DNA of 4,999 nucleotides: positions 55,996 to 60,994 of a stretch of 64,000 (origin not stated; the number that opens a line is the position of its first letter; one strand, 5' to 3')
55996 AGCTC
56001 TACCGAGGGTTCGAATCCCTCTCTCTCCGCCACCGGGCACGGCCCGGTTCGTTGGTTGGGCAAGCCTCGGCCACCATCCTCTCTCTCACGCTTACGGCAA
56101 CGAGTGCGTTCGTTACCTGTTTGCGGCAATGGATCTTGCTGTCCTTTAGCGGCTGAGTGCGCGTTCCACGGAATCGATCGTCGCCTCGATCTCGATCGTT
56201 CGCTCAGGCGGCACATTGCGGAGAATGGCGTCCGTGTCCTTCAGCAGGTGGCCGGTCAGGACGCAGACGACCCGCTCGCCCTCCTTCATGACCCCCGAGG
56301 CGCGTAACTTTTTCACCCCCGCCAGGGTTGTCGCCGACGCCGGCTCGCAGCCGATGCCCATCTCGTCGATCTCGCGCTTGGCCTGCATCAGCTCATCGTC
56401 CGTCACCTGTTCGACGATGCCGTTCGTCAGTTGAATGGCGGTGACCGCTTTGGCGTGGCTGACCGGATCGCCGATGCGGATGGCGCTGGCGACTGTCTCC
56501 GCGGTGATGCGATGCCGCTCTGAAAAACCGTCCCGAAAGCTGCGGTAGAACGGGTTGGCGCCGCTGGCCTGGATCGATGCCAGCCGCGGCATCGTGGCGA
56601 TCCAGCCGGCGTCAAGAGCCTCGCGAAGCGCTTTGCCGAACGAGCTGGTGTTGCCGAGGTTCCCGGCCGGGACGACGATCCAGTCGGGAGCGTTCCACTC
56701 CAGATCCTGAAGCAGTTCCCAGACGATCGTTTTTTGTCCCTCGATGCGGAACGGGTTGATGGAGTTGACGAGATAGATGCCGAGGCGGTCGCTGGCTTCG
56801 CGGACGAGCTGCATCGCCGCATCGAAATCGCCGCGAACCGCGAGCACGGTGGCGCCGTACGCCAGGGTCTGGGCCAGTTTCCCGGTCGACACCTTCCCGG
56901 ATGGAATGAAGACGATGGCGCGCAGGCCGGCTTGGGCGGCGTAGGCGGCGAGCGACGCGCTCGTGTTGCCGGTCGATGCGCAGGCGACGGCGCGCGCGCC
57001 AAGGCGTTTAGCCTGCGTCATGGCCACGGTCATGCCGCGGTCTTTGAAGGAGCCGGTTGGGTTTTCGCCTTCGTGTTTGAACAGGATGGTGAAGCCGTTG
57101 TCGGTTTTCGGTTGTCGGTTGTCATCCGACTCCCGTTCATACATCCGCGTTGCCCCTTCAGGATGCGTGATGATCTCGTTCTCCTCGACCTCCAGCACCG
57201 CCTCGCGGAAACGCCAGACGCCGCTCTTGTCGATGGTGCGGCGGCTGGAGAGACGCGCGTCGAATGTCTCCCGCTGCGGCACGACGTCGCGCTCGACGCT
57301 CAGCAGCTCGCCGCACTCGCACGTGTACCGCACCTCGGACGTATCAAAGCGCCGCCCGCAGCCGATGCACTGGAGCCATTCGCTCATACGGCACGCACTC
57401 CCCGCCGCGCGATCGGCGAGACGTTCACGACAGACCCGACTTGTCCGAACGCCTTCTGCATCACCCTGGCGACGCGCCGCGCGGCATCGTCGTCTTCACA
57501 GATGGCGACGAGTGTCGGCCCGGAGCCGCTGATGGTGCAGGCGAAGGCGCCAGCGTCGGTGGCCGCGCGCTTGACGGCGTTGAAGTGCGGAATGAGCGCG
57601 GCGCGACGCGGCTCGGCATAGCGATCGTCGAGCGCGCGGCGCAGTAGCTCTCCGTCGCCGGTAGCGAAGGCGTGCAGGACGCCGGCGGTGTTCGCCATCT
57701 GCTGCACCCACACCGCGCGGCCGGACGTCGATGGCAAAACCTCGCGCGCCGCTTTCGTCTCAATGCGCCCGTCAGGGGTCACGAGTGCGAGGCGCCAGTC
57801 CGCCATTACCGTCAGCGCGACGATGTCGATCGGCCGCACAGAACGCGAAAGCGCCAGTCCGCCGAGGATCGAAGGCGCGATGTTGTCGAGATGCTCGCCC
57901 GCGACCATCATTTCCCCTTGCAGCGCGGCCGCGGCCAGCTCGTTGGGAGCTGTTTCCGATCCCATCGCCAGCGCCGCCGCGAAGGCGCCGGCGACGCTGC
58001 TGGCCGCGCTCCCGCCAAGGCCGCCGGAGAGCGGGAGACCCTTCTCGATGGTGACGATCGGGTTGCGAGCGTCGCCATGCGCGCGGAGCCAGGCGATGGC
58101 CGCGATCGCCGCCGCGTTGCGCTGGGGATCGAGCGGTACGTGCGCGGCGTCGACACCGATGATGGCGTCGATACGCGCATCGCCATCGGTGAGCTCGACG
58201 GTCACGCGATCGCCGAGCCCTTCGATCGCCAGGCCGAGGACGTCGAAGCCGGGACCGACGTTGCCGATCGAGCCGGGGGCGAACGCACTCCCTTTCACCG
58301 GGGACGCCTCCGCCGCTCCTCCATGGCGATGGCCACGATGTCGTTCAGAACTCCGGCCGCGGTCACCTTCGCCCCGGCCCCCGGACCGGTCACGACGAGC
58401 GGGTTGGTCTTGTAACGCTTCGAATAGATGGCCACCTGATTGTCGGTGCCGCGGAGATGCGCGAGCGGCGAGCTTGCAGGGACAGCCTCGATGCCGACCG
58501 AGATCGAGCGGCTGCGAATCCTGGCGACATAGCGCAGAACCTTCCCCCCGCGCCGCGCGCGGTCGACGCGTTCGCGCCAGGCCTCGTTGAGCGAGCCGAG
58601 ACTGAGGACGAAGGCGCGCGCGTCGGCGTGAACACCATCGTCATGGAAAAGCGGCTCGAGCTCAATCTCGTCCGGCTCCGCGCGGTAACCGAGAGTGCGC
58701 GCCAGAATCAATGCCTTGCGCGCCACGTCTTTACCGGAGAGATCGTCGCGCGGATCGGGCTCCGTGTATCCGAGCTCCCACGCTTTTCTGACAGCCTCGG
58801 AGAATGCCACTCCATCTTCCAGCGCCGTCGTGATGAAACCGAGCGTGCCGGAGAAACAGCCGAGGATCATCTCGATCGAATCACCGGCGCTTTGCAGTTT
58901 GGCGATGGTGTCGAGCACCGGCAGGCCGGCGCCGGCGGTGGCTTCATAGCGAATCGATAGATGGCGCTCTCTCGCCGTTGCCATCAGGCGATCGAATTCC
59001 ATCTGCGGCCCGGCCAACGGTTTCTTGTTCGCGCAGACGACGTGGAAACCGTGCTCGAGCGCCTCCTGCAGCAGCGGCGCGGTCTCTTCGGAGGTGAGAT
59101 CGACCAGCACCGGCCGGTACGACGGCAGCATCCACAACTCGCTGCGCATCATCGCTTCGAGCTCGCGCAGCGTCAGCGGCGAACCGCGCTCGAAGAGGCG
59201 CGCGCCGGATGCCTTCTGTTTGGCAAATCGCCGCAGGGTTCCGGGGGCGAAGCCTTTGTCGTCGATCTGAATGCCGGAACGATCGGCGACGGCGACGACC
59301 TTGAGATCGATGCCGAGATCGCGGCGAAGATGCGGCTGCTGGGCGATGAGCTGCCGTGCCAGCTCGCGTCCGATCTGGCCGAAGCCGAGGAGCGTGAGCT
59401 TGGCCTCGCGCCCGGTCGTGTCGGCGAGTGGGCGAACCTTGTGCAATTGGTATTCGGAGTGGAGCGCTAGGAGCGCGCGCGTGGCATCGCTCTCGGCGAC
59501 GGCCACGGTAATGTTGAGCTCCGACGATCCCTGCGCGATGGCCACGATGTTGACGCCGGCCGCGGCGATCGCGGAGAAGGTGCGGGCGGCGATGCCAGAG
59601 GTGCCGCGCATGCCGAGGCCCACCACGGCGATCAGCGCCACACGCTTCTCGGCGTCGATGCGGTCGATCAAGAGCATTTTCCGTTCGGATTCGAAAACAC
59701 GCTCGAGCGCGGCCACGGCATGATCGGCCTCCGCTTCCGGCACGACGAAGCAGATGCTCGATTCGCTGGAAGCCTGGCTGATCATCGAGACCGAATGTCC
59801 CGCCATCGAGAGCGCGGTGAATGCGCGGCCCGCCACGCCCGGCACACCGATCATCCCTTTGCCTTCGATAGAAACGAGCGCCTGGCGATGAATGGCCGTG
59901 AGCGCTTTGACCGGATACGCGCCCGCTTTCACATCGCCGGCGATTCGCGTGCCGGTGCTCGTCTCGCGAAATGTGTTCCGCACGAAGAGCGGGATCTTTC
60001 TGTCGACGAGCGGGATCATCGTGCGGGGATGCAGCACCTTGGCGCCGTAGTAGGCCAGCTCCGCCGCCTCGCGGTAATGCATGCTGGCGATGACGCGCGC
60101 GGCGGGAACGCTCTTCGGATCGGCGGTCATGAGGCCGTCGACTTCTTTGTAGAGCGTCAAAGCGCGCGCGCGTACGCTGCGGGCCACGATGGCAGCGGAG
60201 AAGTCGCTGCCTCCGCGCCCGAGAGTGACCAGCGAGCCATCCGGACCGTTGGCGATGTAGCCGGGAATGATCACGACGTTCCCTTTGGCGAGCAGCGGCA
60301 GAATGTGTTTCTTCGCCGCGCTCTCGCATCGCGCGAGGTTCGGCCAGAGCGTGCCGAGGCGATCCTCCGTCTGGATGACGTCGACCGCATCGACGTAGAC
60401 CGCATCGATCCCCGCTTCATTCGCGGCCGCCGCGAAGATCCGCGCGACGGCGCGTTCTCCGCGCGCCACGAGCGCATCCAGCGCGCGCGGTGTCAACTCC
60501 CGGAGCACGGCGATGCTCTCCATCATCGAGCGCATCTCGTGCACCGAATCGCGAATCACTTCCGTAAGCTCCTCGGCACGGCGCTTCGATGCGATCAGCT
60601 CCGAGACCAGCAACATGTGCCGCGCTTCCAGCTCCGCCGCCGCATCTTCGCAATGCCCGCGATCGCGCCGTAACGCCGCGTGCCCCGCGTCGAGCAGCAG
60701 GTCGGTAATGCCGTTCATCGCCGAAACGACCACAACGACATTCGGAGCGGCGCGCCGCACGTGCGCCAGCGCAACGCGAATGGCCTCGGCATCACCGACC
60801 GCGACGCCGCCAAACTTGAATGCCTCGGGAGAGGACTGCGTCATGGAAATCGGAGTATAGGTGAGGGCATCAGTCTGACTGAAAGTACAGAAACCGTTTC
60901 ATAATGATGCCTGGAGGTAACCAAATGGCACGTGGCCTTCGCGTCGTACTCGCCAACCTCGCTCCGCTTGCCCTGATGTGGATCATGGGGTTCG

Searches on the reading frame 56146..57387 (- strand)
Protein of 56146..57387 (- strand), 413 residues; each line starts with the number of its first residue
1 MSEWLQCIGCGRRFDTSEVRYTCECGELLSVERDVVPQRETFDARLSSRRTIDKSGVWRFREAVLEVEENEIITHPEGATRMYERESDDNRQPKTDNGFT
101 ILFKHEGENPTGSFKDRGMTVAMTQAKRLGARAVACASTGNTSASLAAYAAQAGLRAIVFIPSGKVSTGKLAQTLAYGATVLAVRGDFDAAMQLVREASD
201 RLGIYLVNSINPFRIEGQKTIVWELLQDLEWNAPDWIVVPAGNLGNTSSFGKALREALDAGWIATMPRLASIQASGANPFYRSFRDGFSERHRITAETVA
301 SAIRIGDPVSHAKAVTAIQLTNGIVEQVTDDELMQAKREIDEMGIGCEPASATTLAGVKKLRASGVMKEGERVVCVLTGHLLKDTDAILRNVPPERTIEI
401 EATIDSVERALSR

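Call 71: search_protein_families(library=pfam, proteins=[window:56146-57387:-])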
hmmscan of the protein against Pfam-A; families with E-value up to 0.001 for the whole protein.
window:56146-57387:- (413 aa): 1 family
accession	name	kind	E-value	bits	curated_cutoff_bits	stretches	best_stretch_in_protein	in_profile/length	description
PF00291.31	PALP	-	1.8e-66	224.9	35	1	96-379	19-295/295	Pyridoxal-phosphate dependent enzyme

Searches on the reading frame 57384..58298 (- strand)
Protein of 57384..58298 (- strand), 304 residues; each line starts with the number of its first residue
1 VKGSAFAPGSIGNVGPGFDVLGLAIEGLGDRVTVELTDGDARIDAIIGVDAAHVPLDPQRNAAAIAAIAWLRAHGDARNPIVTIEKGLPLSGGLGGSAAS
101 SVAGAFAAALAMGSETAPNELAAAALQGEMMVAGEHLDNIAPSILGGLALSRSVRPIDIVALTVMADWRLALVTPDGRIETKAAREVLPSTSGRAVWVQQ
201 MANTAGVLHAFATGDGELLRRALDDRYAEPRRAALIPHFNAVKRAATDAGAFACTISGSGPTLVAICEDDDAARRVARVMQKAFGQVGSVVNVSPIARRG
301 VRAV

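Call 71: search_protein_families(library=pfam, proteins=[window:57384-58298:-])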
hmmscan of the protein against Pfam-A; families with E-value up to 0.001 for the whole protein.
window:57384-58298:- (304 aa): 2 families
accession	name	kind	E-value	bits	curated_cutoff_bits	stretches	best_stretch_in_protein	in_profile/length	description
PF08544.19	GHMP_kinases_C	-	5.9e-15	55.9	21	1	208-284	2-83/85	GHMP kinases C terminal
PF00288.32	GHMP_kinases_N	-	2.6e-10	40.8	22.3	1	72-147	12-87/87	GHMP kinases N terminal domain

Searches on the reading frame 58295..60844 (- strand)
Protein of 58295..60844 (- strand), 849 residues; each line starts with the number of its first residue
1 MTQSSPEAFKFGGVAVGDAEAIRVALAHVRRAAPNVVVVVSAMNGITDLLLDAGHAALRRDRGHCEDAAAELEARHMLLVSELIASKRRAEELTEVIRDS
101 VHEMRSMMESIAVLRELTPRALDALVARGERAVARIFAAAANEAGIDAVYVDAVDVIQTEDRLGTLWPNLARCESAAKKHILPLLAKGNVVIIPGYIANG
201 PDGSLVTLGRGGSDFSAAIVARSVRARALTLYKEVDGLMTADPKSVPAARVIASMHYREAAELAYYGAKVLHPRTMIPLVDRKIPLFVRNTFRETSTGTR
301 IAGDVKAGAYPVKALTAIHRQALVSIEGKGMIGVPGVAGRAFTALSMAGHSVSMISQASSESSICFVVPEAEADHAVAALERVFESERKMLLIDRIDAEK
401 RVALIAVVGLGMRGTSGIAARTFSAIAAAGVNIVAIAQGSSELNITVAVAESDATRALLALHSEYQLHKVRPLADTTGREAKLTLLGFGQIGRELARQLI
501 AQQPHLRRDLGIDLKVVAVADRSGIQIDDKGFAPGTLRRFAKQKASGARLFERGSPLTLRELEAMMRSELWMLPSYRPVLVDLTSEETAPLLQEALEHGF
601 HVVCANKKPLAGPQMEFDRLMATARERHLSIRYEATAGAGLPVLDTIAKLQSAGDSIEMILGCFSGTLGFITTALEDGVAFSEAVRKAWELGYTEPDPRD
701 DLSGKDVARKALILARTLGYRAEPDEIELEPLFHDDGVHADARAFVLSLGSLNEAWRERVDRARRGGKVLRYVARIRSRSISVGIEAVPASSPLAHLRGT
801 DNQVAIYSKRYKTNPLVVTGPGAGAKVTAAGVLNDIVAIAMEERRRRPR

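Call 71: search_protein_families(library=pfam, proteins=[window:58295-60844:-])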
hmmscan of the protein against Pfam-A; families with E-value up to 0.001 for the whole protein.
window:58295-60844:- (849 aa): 6 families
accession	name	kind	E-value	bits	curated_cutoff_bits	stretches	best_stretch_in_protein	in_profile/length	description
PF00742.24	Homoserine_dh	-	5.1e-49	166.9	22.9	1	642-837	1-173/173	Homoserine dehydrogenase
PF22468.2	ACT_9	-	8.2e-44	147.6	27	2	324-384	1-61/61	ACT domain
PF00696.33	AA_kinase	-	3.4e-41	142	24.9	1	10-290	6-234/234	Amino acid kinase family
PF13840.12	ACT_7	-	1.4e-19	70.1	27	2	319-382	4-65/65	ACT domain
PF03447.22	NAD_binding_3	-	2.2e-14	54.6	24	1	487-634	1-116/116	Homoserine dehydrogenase, NAD binding domain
PF01842.31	ACT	-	3.6e-14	52.7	27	2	407-458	2-58/66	ACT domain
